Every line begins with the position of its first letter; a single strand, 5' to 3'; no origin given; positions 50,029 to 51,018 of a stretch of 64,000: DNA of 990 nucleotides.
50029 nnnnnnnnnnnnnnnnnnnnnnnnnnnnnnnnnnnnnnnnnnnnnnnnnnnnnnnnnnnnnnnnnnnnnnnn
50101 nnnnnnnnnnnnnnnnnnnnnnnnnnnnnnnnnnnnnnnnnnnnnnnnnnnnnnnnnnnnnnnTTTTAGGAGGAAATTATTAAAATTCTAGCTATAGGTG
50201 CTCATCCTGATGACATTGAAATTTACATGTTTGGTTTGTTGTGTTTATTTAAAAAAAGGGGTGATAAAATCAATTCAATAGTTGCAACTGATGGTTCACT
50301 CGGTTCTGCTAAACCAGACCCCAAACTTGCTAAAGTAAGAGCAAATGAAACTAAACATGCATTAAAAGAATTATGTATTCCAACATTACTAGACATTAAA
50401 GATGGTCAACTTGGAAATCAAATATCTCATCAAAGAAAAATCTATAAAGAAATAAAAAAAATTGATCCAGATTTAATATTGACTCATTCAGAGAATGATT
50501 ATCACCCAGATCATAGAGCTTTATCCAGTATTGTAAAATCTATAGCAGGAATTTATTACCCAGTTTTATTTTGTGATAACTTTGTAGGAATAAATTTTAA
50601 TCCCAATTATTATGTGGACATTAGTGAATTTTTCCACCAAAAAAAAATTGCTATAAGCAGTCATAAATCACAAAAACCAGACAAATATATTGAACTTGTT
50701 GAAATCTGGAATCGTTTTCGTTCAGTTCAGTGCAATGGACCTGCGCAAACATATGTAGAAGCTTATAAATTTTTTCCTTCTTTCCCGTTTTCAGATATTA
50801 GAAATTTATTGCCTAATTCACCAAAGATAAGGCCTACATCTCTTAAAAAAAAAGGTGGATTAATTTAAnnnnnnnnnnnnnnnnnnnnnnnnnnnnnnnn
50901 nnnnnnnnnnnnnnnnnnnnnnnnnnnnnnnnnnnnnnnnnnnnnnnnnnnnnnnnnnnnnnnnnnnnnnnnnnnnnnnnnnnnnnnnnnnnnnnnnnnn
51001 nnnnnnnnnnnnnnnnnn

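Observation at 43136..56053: A dispersed, apparently non-canonical muropeptide-recycling gene set interleaved with surface-glycan genes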

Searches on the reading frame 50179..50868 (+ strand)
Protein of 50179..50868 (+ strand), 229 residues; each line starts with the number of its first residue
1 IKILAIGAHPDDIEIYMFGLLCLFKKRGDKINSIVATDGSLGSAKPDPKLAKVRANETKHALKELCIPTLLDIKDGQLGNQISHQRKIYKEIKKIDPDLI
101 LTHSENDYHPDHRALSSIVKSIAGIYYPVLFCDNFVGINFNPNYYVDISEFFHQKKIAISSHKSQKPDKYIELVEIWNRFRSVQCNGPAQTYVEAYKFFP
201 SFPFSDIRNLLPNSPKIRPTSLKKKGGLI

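Call 3: search_protein_families(library=pfam, proteins=[window:50227-50868:+])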
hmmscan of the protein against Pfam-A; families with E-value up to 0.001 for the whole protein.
window:50227-50868:+ (213 aa): 1 family
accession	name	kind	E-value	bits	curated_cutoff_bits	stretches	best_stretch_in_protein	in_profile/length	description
PF02585.22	PIG-L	-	5.1e-16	59.8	28.2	1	3-106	16-128/129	GlcNAc-PI de-N-acetylase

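Call 4: search_protein_families(library=ncbifam, proteins=[window:50227-50868:+])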
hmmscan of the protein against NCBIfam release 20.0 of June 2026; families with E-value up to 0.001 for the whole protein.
window:50227-50868:+ (213 aa): 2 families
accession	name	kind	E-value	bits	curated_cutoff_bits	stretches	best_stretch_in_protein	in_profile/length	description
TIGR04001.1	thiol_BshB1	equivalog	1.8e-14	54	182.5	1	3-149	20-178/226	bacillithiol biosynthesis deacetylase BshB1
TIGR04000.1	thiol_BshB2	equivalog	5e-07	29.6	195.25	1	3-151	19-186/217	bacillithiol biosynthesis deacetylase BshB2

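Call 11: search_solved_structures(query=window:50227-50868:+, max_evalue=0.01, show_alignments=2)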
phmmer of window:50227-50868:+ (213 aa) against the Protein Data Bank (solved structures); distinct sequences matched with E-value up to 0.01: 6.
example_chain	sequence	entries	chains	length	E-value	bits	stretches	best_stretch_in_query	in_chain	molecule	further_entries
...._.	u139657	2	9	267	2e-09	40.6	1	7-185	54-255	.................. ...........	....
8bgo_A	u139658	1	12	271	2.1e-09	40.6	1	7-185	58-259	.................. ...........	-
3we7_A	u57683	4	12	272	1.3e-05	28.2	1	11-162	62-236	Putative uncharacterized protein PH0499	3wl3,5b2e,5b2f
3wl4_A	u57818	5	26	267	2.6e-05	27.2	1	9-164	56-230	Uncharacterized protein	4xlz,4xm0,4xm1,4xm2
2ixd_A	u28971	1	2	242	0.00011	25.2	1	3-149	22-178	LMBE-RELATED PROTEIN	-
1uan_A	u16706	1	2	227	0.0014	21.6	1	9-149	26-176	hypothetical protein TT1542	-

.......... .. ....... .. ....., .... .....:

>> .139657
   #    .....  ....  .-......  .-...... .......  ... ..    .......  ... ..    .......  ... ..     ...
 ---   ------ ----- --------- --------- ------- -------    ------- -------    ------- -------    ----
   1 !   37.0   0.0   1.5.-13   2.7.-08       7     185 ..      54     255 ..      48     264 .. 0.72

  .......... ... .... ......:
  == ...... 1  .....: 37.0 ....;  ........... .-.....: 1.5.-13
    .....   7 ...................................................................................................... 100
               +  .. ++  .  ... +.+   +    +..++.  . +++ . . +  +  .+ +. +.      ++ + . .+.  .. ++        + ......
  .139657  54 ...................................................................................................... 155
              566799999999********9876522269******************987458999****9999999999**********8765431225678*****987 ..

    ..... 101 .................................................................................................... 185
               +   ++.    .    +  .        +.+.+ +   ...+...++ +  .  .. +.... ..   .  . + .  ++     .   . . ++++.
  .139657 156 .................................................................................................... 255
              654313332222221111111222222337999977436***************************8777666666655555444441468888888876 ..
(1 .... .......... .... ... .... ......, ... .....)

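Call 38: find_homologous_proteins(query=window:50179-50868:+, max_evalue=0.001)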
Query window:50179-50868:+ (229 aa): 1404 proteins with E <= 0.001 among 1689 candidates; the best 120 are listed.
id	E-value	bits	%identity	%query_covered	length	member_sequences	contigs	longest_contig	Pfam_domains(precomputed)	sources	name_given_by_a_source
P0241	2.3e-131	454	94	93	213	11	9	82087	PF02585.23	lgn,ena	-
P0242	3.2e-105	369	76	93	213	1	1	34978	PF02585.23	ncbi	-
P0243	1.6e-102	360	75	93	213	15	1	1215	PF02585.23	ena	-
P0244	8.5e-102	358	75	93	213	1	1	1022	PF02585.23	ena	-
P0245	3.7e-82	293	62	93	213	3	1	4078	PF02585.23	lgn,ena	-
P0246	3.4e-80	287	60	96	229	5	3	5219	PF02585.23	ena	-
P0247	5.6e-80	286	58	100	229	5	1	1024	PF02585.23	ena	-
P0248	1.1e-79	285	55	100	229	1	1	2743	PF02585.23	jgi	-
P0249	2.9e-79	284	57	100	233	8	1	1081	PF02585.23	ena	-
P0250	4.5e-79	283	55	100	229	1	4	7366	PF02585.23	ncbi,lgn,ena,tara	tara:strand:+ start:2349 stop:3038 length:690 start_codon:yes stop_codon:yes gene_type:complete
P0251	1.0e-78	282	56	100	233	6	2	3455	PF02585.23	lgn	-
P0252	1.5e-78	282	52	100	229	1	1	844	PF02585.23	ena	-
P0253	2.4e-78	281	56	100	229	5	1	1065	PF02585.23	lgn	-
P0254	1.0e-77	279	52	100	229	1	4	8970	PF02585.23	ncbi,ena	-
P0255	1.0e-77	279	51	100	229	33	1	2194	PF02585.23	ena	-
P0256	1.1e-77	279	52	100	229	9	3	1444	PF02585.23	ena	-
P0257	1.1e-77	279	56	100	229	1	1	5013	PF02585.23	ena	-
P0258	1.2e-77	279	53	100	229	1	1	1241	PF02585.23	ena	-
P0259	1.9e-77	278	52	100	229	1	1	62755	PF02585.23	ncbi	-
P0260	2.0e-77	278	49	100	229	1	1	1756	PF02585.23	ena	-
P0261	2.1e-77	278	52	100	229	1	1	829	PF02585.23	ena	-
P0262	2.7e-77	277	56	100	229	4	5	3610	PF02585.23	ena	-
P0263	2.8e-77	277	54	100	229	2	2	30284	PF02585.23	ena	-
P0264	3.4e-77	277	54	100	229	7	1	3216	PF02585.23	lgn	-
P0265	3.5e-77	277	55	100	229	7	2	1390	PF02585.23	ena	-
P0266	3.5e-77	277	51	100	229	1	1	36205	PF02585.23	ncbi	-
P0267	4.0e-77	277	57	100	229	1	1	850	PF02585.23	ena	-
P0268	5.8e-77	276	51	100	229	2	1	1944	PF02585.23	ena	-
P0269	6.5e-77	276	50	100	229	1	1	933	PF02585.23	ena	-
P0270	6.5e-77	276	55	100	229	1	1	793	PF02585.23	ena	-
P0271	7.3e-77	276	51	100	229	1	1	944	PF02585.23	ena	-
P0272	7.4e-77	276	52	100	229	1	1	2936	PF02585.23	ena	-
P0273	7.7e-77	276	52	100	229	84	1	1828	PF02585.23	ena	-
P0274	8.0e-77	276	52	100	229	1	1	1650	PF02585.23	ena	-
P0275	8.9e-77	276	55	100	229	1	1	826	PF02585.23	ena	-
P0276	1.0e-76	276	52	100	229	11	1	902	PF02585.23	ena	-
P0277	1.2e-76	275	55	100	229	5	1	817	PF02585.23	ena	-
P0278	1.2e-76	275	51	100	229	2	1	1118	PF02585.23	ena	-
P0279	1.9e-76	275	58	95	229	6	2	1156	PF02585.23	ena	-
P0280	2.1e-76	275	55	100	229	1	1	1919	PF02585.23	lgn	-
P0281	2.1e-76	275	51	100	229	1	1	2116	PF02585.23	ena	-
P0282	2.2e-76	274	51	100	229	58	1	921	PF02585.23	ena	-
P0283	2.3e-76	274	51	100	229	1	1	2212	PF02585.23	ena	-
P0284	2.8e-76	274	56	100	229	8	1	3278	PF02585.23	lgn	-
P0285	2.8e-76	274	54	100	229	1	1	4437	PF02585.23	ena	-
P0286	3.0e-76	274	50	100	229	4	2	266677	PF02585.23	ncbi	-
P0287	3.2e-76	274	51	100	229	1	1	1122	PF02585.23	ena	-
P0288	3.5e-76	274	58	100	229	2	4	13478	PF02585.23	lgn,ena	-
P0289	3.5e-76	274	51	100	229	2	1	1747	PF02585.23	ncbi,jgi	-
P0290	4.1e-76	274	51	100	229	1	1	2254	PF02585.23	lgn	-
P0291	4.3e-76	273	52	100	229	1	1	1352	PF02585.23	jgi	jgi:LmbE family N-acetylglucosaminyl deacetylase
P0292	4.8e-76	273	52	100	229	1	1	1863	PF02585.23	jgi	jgi:LmbE family N-acetylglucosaminyl deacetylase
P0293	5.1e-76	273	50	100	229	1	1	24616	PF02585.23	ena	-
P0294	5.7e-76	273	56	98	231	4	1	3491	PF02585.23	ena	-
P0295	6.0e-76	273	55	100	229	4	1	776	PF02585.23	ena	-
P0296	6.3e-76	273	51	100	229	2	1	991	PF02585.23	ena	-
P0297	6.4e-76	273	51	100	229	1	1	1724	PF02585.23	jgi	-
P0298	6.6e-76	273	55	100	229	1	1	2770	PF02585.23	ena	-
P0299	7.1e-76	273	52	100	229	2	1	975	PF02585.23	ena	-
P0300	7.1e-76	273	50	100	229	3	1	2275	PF02585.23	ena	-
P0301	7.2e-76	273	52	100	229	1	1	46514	PF02585.23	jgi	jgi:LmbE family N-acetylglucosaminyl deacetylase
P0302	7.8e-76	273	51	100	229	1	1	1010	PF02585.23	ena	-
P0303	8.0e-76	273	52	100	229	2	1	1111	PF02585.23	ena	-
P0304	1.1e-75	272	53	100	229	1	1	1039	PF02585.23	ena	-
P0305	1.2e-75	272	52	100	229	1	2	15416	PF02585.23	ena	-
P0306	1.5e-75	272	51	100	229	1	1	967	PF02585.23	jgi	-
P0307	1.5e-75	272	50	100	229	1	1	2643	PF02585.23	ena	-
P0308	1.6e-75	272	54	100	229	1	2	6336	PF02585.23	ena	-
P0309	1.8e-75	271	52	100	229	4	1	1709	PF02585.23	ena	-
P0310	1.8e-75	271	56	96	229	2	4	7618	PF02585.23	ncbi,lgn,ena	-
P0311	2.0e-75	271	50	100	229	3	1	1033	PF02585.23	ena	-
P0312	2.0e-75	271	51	100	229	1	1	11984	PF02585.23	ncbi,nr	ncbi:PIG-L family deacetylase [Alphaproteobacteria bacterium]|nr:PIG-L family deacetylase [Alphaprot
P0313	2.2e-75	271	50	100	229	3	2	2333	PF02585.23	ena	-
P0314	2.5e-75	271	50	100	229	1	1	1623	PF02585.23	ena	-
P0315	2.6e-75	271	51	100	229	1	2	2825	PF02585.23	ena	-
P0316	2.8e-75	271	51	100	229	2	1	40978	PF02585.23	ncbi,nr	ncbi:PIG-L family deacetylase [Alphaproteobacteria bacterium]|nr:PIG-L family deacetylase [Alphaprot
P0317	2.8e-75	271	50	100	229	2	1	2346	PF02585.23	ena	-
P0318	2.9e-75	271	50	100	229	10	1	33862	PF02585.23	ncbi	-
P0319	3.0e-75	271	51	100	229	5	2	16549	PF02585.23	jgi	jgi:LmbE family N-acetylglucosaminyl deacetylase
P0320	3.2e-75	271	49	100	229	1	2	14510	PF02585.23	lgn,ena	-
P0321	3.2e-75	271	51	100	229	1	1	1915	PF02585.23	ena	-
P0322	3.3e-75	271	52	100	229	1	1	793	PF02585.23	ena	-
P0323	3.4e-75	271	51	100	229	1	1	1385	PF02585.23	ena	-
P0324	3.6e-75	270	51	100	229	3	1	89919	PF02585.23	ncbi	-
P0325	3.7e-75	270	51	100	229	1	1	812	PF02585.23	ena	-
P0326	4.1e-75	270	54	100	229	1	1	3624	PF02585.23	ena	-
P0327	5.0e-75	270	53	100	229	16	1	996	PF02585.23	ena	-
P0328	5.2e-75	270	53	100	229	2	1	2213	PF02585.23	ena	-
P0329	5.2e-75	270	53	100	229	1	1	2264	PF02585.23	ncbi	-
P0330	5.6e-75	270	50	100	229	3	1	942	PF02585.23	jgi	-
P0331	5.7e-75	270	57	96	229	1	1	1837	PF02585.23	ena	-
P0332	6.2e-75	270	51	100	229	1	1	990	PF02585.23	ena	-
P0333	6.7e-75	270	49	100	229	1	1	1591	PF02585.23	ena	-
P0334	6.9e-75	270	53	100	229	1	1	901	PF02585.23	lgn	-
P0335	6.9e-75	270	53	100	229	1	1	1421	PF02585.23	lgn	-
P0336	7.1e-75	269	50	100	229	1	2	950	PF02585.23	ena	-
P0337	7.2e-75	269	53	100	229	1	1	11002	PF02585.23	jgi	-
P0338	7.2e-75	269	51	100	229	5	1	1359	PF02585.23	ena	-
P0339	8.5e-75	269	53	100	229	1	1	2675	PF02585.23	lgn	-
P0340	8.7e-75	269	49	100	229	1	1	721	PF02585.23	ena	-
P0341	9.6e-75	269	48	100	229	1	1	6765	PF02585.23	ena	-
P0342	9.8e-75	269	53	100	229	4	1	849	PF02585.23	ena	-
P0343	9.8e-75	269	48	100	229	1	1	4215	PF02585.23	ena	-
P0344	1.0e-74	269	56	95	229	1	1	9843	PF02585.23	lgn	-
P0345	1.1e-74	269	50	100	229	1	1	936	PF02585.23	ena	-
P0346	1.1e-74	269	51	100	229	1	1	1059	PF02585.23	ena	-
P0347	1.2e-74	269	49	100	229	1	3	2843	PF02585.23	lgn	-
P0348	1.3e-74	269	50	100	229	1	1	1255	PF02585.23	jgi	-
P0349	1.3e-74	269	51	100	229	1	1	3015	PF02585.23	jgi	-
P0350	1.3e-74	269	50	100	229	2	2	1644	PF02585.23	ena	-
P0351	1.3e-74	269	54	100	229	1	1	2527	PF02585.23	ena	-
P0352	1.5e-74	268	54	100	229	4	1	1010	PF02585.23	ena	-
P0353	1.5e-74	268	50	100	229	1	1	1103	PF02585.23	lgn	-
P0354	1.5e-74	268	50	100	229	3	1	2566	PF02585.23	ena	-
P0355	1.6e-74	268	53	100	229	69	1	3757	PF02585.23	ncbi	-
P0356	1.6e-74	268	53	100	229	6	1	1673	PF02585.23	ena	-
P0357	1.7e-74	268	50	100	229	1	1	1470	PF02585.23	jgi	jgi:LmbE family N-acetylglucosaminyl deacetylase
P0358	1.7e-74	268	49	100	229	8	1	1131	PF02585.23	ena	-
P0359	1.9e-74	268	53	100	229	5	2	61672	PF02585.23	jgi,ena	-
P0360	1.9e-74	268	54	100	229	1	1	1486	PF02585.23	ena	-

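Call 39: find_encoding_contigs(protein=P0241, flank=10000, max_places=4)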
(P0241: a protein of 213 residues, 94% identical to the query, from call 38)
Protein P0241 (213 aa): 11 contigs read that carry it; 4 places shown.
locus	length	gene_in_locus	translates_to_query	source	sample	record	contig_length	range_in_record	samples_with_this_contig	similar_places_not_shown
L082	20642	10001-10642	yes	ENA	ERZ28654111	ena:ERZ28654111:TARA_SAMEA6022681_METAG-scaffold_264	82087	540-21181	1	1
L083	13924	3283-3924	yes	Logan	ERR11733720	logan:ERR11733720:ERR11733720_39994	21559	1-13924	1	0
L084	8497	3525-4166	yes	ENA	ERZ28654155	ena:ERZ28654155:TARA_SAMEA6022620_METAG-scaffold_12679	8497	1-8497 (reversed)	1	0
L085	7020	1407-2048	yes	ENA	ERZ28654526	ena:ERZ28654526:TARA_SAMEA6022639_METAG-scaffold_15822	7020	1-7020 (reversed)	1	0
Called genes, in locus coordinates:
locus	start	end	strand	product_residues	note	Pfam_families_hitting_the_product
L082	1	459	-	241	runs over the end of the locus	-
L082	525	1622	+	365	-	PF20706:GT4-conflict, PF00534:Glycos_transf_1, PF13692:Glyco_trans_1_4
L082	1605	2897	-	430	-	PF04932:Wzy_C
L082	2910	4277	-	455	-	PF07690:MFS_1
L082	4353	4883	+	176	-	PF03734:YkuD (faint)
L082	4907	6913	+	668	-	PF03030:H_PPase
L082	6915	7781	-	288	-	PF03446:NAD_binding_2, PF03807:F420_oxidored (weak), PF14833:NAD_binding_11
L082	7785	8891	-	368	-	PF07555:NAGidase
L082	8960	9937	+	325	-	PF01073:3Beta_HSD, PF01370:Epimerase, PF02719:Polysacc_synt_2, PF04321:RmlD_sub_bind, PF07993:NAD_binding_4 (faint), PF16363:GDP_Man_Dehyd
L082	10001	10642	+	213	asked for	PF02585:PIG-L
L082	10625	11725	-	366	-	PF03702:AnmK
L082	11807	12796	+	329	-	PF01073:3Beta_HSD, PF01370:Epimerase, PF02719:Polysacc_synt_2, PF04321:RmlD_sub_bind, PF07993:NAD_binding_4 (weak), PF16363:GDP_Man_Dehyd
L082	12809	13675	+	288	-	PF00483:NTP_transferase, PF12804:NTP_transf_3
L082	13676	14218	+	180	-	PF00908:dTDP_sugar_isom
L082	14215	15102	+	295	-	PF01370:Epimerase, PF04321:RmlD_sub_bind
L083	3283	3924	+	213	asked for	PF02585:PIG-L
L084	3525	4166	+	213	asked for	PF02585:PIG-L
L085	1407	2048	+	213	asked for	PF02585:PIG-L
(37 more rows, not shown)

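Call 51: predict_structure(alignment_id=A4)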
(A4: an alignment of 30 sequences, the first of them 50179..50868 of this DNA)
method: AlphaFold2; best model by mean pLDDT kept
length: 229 residues; sequences in the alignment: 30
mean_pLDDT: 91.0   pTM: 0.89
mean pLDDT of the five models: 91.0, 90.2, 86.3, 77.4, 71.6
residues with pLDDT >= 90: 169; 70-90: 44; 50-70: 16; < 50: 0
segments of 3 or more residues with pLDDT < 50: none
pLDDT, mean of each block of 10 residues (from residue 1): 97 96 98 96 79 96 97 92 96 98 92 95 94 78 94 98 94 93 87 92 87 80 61
secondary structure, 60 per line:
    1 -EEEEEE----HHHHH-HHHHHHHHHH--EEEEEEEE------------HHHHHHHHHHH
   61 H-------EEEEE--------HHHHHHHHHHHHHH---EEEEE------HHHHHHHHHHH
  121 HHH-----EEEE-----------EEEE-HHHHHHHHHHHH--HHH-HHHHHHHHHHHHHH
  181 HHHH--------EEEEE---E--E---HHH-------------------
elements in order: E2-7 H12-16 H18-27 E30-37 H50-61 E69-73 H82-95 E99-103 H110-123 E129-132 E144-147 H149-160 H167-184 E193-197

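Call 54: fold_search(model_id=the predicted structure, library=pdb)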
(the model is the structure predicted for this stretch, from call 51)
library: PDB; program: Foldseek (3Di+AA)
matches with E <= 10: 1631; with E <= 0.001: 44
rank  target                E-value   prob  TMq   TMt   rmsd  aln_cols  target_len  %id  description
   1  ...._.                1.4e-13  1.00  0.75  0.65   4.9       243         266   24  N,N-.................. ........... from Pyrococcus chitonophagus (released 2023-01-11)
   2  8bgo_C                4.1e-13  1.00  0.76  0.65   4.8       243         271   24  N,N-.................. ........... from Pyrococcus chitonophagus with substrate N,N-diacetylchitobiose (released 2023-01-11)
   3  8bgo_A                4.1e-13  1.00  0.76  0.65   4.8       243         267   24  N,N-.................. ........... from Pyrococcus chitonophagus with substrate N,N-diacetylchitobiose (released 2023-01-11)
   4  8bgo_B                6.4e-13  1.00  0.76  0.65   4.8       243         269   24  N,N-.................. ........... from Pyrococcus chitonophagus with substrate N,N-diacetylchitobiose (released 2023-01-11)
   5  4xm2_A                6.4e-13  1.00  0.73  0.63   5.2       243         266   23  N,N'-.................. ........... from Pyrococcus furiosus in the absence of cadmium (released 2015-06-10)
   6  5cgz_A                7.7e-13  1.00  0.78  0.75   2.5       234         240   19  Crystal structure of GalB, the 4-carboxy-2-hydroxymuconate hydratase, from Pseuodomonas putida KT2440 (released 2016-02-17)
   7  4xm1_B                8.2e-13  1.00  0.75  0.67   4.8       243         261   22  N,N'-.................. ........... from Pyrococcus furiosus in the presence of cadmium (released 2015-06-10)
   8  4xm0_A                1.1e-12  1.00  0.74  0.65   4.4       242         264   23  N,N'-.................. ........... (SeMet derivative) from Pyrococcus furiosus in the absence of cadmium (released 2015-06-10)
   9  3wl3_B                1.6e-12  1.00  0.78  0.68   4.0       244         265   21  N,N'-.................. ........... from Pyrococcus horikoshii (released 2014-05-07)
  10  4xm1_D                2.3e-12  1.00  0.73  0.65   4.6       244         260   24  N,N'-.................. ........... from Pyrococcus furiosus in the presence of cadmium (released 2015-06-10)
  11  4xm1_A                3.2e-12  1.00  0.75  0.66   4.0       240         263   23  N,N'-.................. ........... from Pyrococcus furiosus in the presence of cadmium (released 2015-06-10)
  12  3wl4_A                3.6e-12  1.00  0.74  0.64   4.8       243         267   23  N,N'-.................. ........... (Se-derivative) from Pyrococcus furiosus (released 2014-05-07)
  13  2ixd_A                5.2e-12  1.00  0.71  0.70   3.9       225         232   23  Crystal structure of the putative deacetylase BC1534 from Bacillus cereus (released 2007-07-17)
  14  4xm0_B                5.2e-12  1.00  0.73  0.66   4.4       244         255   23  N,N'-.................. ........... (SeMet derivative) from Pyrococcus furiosus in the absence of cadmium (released 2015-06-10)
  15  2ixd_B                5.9e-12  1.00  0.75  0.74   2.6       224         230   24  Crystal structure of the putative deacetylase BC1534 from Bacillus cereus (released 2007-07-17)
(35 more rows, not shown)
